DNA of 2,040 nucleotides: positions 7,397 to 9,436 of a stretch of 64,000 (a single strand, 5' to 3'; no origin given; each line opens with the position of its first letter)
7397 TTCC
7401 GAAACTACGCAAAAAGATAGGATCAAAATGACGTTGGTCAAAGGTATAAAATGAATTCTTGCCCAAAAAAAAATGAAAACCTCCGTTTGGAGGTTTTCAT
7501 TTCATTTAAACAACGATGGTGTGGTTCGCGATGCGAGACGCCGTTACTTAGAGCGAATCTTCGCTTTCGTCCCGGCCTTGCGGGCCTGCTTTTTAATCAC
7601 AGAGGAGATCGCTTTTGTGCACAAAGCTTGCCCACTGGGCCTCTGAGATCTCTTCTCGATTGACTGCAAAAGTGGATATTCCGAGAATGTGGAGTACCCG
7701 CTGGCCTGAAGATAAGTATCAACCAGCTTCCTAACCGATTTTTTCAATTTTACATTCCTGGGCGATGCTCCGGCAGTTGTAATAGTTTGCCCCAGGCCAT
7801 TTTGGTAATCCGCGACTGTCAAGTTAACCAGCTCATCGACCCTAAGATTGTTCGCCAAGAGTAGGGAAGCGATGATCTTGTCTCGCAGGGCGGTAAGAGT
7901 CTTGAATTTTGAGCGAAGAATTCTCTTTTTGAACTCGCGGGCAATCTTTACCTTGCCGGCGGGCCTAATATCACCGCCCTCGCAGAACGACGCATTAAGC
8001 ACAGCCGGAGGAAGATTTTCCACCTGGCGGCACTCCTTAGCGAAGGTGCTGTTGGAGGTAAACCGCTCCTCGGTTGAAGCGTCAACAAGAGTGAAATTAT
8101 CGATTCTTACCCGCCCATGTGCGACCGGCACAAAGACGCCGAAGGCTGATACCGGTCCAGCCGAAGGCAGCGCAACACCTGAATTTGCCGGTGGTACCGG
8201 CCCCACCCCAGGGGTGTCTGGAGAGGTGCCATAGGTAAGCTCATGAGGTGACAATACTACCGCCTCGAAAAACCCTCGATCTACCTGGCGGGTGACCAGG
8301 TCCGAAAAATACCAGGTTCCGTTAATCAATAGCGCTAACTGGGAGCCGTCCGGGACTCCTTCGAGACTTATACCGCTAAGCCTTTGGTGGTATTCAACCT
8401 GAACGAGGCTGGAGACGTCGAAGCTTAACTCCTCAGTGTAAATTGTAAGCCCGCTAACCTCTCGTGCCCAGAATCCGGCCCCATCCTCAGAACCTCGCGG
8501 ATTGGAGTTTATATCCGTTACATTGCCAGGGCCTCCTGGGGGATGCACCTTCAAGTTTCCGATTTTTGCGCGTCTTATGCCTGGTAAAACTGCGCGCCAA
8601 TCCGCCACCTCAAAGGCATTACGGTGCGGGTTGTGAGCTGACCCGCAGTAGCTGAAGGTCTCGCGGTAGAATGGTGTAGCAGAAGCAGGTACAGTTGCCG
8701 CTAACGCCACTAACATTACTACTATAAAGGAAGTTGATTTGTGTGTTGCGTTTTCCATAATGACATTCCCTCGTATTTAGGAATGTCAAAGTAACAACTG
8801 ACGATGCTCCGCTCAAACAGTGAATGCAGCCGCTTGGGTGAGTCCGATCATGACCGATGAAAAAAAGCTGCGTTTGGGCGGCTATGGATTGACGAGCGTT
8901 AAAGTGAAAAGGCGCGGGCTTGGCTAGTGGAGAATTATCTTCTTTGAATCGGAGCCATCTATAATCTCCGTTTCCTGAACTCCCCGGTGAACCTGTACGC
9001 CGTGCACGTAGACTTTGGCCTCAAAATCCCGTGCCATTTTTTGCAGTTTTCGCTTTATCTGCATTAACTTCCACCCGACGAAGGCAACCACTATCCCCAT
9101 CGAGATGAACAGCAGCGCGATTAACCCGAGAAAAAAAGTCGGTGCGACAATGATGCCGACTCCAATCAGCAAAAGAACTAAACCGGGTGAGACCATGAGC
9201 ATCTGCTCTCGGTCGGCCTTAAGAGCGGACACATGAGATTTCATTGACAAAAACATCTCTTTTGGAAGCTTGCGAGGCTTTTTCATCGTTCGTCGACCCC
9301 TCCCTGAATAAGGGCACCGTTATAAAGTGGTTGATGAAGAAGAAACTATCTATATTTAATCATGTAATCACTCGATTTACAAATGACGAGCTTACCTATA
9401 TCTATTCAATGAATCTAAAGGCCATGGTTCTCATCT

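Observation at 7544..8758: Secreted protein whose C-terminus is a fragment of a tyrosine recombinase catalytic domain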

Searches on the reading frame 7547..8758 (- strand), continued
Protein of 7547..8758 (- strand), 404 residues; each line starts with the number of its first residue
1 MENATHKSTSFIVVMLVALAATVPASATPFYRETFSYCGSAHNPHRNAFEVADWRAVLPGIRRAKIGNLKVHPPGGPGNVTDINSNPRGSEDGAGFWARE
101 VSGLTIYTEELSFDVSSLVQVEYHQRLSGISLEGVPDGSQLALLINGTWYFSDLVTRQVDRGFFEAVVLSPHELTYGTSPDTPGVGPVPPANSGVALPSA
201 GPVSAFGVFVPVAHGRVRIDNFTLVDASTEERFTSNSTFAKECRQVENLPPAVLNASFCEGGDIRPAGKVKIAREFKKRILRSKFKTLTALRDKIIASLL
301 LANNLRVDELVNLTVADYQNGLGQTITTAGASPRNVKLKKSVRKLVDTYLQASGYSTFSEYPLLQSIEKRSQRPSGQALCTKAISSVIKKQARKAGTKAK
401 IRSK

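Call 53: search_protein_families(library=ncbifam, proteins=[L002:9968-11797:+, L002:11934-13322:+, L002:14226-14579:+], max_evalue=0.001)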
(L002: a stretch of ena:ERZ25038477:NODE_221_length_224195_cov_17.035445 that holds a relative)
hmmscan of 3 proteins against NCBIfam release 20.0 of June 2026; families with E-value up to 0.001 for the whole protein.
L002:9968-11797:+ (610 aa): 19 families
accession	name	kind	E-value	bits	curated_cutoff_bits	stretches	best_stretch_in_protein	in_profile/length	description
TIGR01525.1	ATPase-IB_hvy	subfamily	2.2e-146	489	346.25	1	64-597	2-559/560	heavy metal translocating P-type ATPase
TIGR01512.1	ATPase-IB2_Cd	subfamily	8.2e-134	447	313.5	1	64-599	2-493/494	cadmium family heavy metal-translocating P-type ATPase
TIGR01511.1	ATPase-IB1_Cu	subfamily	5.6e-96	322.5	397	1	82-597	45-540/542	copper-translocating P-type ATPase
NF007952.0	PRK10671.1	equivalog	1.5e-75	255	1316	1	80-584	290-809/838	copper-exporting P-type ATPase CopA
NF008262.1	PRK11033.1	equivalog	2e-75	254.7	1005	1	55-597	169-726/731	zinc/cadmium/mercury/lead-transporting ATPase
NF033775.1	P_type_ZntA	exception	1.3e-66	225.4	1240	1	62-597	182-727/732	Zn(II)/Cd(II)/Pb(II) translocating P-type ATPase ZntA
TIGR01494.1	ATPase_P-type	subfamily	1.5e-51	175.4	62.3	1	86-558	2-448/478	HAD-IC family P-type ATPase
TIGR01497.1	kdpB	equivalog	4.8e-30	104.3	527.9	2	97-323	84-324/675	potassium-transporting ATPase subunit KdpB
TIGR01647.1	ATPase-IIIA_H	equivalog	3.2e-24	85.1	615.5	2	70-337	45-324/755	plasma-membrane proton-efflux P-type ATPase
NF010609.0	PRK14010.1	equivalog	1.4e-21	76.4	1323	2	85-316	71-313/673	K(+)-transporting ATPase subunit B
TIGR01657.1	P-ATPase-V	hypoth_equivalog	3.1e-19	68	618.25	3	84-178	197-292/1055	ATP13A2 family polyamine export P-type ATPase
TIGR01524.1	ATPase-IIIB_Mg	equivalog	5.2e-19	67.6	610.75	2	461-538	572-650/867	magnesium-translocating P-type ATPase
TIGR01517.1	ATPase-IIB_Ca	equivalog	1.3e-17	63.3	507.05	2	86-241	127-283/882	calcium-translocating P-type ATPase, PMCA-type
NF011702.0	PRK15122.1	subfamily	1.9e-17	62.6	975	2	460-538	610-689/907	magnesium-translocating P-type ATPase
TIGR01522.1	ATPase-IIA2_Ca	equivalog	4.7e-17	61.1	798.3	2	457-531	553-629/854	calcium-transporting P-type ATPase, PMR1-type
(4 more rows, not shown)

L002:11934-13322:+ (463 aa): 0 families

L002:14226-14579:+ (118 aa): 0 families

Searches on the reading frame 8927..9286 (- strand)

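Call 3: search_protein_families(library=pfam, proteins=[window:8927-9286:-], max_evalue=10)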
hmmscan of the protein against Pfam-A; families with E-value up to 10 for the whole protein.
window:8927-9286:- (120 aa): 6 families
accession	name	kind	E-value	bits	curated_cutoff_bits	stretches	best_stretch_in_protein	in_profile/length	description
PF15145.11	DUF4577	-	0.0079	16.6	27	1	50-90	62-101/128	Domain of unknown function (DUF4577)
PF21683.3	GpP-like_1st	-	0.012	16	27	1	69-105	11-47/85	Mu phage baseplate assembly protein GpP-like, N-terminal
PF04123.18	DUF373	-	0.066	13.1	28.3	1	27-90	154-216/335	Domain of unknown function (DUF373)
PF19762.4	DUF6249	-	0.14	12.6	33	1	15-65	51-94/104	Domain of unknown function (DUF6249)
PF09534.15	Trp_oprn_chp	-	0.26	11.6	29.6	1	32-94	46-107/180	Tryptophan-associated transmembrane protein (Trp_oprn_chp)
PF07332.16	Phage_holin_3_6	-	5.1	7.6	28.4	1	30-81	38-101/116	Putative Actinobacterial Holin-X, holin superfamily III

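Call 53: search_protein_families(library=ncbifam, proteins=[window:8927-9286:-], max_evalue=0.001)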
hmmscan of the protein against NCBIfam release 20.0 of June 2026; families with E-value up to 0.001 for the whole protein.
window:8927-9286:- (120 aa): 0 families
